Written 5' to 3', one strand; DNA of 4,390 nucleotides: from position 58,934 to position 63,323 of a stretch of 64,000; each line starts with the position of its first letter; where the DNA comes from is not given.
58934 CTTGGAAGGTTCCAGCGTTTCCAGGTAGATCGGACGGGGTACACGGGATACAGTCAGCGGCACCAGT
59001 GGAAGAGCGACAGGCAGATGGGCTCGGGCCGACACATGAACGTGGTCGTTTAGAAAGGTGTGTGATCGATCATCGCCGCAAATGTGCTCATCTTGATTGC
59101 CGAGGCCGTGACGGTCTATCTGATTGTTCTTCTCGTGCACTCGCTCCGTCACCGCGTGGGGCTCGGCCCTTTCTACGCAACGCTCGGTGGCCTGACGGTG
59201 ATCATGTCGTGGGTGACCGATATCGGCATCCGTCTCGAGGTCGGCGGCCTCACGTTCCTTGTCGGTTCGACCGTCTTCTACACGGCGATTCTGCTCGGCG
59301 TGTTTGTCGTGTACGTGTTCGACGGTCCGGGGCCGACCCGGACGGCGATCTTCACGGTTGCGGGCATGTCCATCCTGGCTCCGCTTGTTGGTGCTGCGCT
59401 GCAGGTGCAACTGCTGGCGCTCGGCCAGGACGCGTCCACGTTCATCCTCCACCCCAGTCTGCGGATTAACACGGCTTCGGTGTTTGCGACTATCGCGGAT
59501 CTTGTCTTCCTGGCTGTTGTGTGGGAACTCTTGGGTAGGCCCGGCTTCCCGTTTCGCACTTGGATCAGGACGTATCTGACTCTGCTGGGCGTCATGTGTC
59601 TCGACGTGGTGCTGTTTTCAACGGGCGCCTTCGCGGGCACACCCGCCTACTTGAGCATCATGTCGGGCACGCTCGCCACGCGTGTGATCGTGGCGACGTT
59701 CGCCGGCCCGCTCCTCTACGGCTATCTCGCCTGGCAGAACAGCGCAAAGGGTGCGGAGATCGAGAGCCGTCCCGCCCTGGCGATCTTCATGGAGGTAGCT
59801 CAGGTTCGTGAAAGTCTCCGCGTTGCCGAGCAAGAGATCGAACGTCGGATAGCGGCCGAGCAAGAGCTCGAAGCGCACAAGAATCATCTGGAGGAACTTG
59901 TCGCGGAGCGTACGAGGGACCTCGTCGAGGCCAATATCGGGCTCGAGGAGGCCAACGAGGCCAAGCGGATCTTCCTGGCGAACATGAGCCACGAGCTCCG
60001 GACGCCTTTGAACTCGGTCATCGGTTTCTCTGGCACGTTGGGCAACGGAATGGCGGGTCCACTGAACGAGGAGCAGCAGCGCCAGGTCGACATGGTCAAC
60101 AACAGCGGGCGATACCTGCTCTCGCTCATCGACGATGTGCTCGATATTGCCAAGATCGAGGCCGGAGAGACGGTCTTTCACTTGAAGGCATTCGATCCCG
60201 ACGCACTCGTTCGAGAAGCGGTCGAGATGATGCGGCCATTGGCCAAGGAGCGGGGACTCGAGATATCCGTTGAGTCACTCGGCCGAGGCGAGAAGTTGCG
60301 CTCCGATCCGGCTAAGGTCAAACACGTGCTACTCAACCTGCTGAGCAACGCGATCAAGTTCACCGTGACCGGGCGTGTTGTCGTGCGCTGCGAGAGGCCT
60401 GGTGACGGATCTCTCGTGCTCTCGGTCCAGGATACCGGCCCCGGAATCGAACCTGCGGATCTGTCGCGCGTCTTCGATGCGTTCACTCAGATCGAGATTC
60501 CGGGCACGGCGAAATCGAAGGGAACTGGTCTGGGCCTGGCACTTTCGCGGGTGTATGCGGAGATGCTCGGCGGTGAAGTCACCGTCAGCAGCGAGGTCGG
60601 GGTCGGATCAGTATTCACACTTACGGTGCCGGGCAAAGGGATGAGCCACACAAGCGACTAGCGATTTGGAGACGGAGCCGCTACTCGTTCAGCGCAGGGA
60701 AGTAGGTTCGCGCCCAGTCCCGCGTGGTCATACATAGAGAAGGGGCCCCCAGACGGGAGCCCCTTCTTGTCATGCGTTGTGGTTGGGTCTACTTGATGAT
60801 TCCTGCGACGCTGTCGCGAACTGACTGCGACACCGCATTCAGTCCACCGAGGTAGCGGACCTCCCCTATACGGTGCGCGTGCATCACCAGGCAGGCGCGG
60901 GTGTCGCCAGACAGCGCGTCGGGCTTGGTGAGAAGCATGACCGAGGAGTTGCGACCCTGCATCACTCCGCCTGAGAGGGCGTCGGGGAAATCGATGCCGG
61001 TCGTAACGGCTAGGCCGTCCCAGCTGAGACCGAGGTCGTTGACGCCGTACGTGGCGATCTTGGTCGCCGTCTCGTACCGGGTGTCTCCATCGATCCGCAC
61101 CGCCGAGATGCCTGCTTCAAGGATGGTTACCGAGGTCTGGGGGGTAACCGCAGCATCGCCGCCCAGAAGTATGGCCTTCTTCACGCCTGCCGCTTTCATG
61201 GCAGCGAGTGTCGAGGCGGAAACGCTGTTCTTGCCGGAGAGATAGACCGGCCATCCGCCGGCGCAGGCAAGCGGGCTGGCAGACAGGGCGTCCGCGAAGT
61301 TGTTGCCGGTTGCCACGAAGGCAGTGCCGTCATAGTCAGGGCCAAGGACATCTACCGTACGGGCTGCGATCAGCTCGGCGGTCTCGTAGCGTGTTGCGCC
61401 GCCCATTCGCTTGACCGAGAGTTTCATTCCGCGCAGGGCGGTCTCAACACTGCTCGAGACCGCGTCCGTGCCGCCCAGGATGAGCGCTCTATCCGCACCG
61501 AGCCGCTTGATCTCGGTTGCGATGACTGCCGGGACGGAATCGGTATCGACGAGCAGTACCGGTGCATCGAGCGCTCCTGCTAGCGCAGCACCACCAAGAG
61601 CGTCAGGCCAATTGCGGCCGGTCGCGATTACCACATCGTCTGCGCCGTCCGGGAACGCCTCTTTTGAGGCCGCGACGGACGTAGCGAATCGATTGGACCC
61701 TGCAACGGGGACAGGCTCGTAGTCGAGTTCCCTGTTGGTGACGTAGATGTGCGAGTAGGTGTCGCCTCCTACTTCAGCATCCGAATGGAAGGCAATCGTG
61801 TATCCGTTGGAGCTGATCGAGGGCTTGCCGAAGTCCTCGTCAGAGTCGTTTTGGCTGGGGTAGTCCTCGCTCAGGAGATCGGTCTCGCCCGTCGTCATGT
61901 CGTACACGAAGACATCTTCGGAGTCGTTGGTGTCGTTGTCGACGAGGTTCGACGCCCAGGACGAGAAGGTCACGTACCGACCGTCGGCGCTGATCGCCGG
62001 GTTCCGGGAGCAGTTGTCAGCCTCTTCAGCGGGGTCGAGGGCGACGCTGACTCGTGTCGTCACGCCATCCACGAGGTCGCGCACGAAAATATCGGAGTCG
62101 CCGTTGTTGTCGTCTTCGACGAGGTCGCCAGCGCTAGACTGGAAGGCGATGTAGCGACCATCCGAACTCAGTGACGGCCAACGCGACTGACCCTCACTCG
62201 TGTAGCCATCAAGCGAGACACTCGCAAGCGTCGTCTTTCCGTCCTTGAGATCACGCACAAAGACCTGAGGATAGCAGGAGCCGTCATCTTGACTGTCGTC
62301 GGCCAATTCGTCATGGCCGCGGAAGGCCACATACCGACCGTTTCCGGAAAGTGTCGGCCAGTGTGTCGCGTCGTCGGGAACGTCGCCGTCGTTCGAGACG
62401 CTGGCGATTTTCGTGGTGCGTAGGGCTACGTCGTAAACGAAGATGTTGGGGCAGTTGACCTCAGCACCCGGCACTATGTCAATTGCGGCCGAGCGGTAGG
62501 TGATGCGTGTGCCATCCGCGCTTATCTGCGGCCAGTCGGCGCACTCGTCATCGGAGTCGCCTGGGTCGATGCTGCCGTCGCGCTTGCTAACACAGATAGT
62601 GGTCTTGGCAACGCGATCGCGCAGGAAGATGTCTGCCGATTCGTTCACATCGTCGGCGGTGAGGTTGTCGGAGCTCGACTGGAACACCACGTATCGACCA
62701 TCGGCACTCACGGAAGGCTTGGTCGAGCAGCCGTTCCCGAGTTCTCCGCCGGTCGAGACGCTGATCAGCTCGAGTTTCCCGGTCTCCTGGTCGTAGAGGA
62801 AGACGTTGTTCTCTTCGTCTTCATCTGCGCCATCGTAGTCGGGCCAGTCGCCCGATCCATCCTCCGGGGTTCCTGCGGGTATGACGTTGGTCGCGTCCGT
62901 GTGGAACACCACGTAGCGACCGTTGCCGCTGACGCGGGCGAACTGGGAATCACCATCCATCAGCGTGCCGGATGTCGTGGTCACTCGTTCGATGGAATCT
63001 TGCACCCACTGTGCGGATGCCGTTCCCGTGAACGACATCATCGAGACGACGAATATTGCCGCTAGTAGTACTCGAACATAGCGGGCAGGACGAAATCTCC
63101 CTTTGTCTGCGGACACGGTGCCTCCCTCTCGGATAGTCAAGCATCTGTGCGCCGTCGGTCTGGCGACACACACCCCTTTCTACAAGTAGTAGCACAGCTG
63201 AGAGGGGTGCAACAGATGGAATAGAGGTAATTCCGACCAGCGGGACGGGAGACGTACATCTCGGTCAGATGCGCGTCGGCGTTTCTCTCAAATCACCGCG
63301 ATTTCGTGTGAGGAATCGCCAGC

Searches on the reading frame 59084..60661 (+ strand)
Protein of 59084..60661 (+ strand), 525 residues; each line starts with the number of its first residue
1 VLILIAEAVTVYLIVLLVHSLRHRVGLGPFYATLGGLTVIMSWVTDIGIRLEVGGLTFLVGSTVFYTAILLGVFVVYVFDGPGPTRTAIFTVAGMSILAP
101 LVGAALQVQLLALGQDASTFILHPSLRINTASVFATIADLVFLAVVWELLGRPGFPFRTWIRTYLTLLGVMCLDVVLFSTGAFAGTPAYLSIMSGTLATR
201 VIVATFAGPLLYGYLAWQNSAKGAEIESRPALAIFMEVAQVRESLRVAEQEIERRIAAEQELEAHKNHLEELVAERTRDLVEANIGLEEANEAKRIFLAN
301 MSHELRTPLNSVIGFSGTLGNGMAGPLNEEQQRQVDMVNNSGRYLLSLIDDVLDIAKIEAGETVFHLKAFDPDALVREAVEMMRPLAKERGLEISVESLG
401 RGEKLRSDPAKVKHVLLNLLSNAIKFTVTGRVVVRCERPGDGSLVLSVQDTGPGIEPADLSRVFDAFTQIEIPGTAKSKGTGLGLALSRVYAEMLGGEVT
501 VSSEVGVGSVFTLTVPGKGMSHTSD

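Call 76: search_protein_families(library=pfam, proteins=[window:59084-60661:+])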
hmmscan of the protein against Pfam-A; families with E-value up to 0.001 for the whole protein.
window:59084-60661:+ (525 aa): 4 families
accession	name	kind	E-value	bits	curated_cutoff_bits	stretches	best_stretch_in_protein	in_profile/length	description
PF02518.31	HATPase_c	-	2.4e-26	92.8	26.4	1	408-516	2-108/111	Histidine kinase-, DNA gyrase B-, and HSP90-like ATPase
PF00512.31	HisKA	-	5.7e-20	71.6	26.9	1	293-361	1-66/66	His Kinase A (phospho-acceptor) domain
PF20973.2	VUPS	-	1.7e-17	64.1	27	1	14-215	3-206/206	Vitamin uptake-like sensor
PF02592.20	Vut_1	-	0.00088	20.1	27.2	0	81-212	22-150/152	Putative vitamin uptake transporter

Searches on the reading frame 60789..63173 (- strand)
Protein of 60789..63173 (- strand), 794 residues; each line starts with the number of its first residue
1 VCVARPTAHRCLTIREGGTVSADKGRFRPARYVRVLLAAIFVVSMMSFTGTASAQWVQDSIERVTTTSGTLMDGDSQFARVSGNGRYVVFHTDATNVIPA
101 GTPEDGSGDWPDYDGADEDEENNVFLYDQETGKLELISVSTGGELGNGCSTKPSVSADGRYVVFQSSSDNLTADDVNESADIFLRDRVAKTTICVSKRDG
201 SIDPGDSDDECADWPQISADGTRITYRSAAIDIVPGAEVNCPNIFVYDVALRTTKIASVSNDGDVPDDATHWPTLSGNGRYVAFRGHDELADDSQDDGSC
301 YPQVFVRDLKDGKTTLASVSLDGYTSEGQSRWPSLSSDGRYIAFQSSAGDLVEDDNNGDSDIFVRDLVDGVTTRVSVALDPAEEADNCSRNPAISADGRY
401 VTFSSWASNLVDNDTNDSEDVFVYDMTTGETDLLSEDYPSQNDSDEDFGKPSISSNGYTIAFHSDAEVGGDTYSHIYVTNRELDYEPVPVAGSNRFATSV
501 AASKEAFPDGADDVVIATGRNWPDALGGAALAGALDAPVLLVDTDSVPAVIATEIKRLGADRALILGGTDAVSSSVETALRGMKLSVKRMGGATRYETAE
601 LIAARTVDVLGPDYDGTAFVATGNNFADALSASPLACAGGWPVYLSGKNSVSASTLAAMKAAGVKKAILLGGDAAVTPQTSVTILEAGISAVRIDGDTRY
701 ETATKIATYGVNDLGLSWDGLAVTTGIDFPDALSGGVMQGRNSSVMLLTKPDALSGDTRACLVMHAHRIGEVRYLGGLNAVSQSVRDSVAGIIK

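Call 76: search_protein_families(library=pfam, proteins=[window:60789-63173:-])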
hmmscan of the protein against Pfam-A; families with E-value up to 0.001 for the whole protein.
window:60789-63173:- (794 aa): 2 families
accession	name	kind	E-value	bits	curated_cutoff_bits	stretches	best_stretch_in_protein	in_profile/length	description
PF04122.17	CW_binding_2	-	7.5e-45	151.8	24.9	3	490-577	2-73/73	Cell wall binding domain 2 (CWB2)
PF07676.18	PD40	-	2.7e-17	62.7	20.9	1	326-364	7-38/38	WD40-like Beta Propeller Repeat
